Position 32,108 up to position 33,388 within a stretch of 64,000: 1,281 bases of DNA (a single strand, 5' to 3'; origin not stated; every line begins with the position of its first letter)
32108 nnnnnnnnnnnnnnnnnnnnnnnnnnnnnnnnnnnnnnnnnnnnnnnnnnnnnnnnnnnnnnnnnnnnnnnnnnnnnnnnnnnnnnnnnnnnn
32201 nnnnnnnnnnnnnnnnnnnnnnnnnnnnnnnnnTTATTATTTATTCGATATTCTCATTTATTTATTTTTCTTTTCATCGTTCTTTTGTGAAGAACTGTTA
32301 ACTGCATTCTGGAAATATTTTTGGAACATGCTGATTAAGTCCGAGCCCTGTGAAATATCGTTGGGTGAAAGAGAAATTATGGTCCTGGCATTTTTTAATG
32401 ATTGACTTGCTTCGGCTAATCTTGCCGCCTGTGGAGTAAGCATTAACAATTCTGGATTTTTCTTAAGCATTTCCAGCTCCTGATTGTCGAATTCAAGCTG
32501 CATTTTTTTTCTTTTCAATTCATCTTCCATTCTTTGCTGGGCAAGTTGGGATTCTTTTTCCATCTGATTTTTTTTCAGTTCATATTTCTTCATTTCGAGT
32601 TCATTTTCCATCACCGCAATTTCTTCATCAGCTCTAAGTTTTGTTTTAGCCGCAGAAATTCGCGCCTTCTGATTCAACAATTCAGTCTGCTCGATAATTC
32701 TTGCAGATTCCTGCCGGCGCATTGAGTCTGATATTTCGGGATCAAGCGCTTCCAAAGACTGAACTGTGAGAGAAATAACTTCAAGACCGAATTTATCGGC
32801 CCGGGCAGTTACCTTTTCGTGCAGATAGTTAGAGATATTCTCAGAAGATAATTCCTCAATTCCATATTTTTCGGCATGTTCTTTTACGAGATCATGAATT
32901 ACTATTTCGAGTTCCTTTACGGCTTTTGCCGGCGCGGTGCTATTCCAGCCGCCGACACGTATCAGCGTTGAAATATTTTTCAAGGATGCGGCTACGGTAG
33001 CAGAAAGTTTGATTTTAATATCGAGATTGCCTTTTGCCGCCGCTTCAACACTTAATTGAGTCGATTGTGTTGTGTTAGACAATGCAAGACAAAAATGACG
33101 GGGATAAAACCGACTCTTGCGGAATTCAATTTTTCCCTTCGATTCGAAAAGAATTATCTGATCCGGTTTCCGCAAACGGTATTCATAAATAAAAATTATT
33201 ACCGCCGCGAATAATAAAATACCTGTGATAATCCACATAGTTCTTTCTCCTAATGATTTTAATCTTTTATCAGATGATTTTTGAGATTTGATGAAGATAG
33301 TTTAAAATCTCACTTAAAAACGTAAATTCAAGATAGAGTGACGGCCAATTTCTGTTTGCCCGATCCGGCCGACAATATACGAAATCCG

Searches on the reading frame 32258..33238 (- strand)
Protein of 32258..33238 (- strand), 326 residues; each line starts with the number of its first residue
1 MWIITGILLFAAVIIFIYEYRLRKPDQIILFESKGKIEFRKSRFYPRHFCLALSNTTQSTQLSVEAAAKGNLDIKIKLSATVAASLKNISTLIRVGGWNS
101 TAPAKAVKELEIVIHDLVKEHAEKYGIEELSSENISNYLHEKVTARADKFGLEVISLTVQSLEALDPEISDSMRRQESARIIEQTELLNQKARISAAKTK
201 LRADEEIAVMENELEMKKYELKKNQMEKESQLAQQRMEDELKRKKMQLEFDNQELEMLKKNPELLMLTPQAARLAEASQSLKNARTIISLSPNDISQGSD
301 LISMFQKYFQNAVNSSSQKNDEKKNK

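Call 36: search_protein_families(library=pfam, proteins=[window:32258-33238:-], max_evalue=0.001)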
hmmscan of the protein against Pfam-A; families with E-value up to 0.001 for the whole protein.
window:32258-33238:- (326 aa): 1 family
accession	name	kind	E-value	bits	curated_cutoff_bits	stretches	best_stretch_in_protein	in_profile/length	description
PF01145.31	Band_7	-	3.8e-08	34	23.6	1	54-192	39-174/176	SPFH domain / Band 7 family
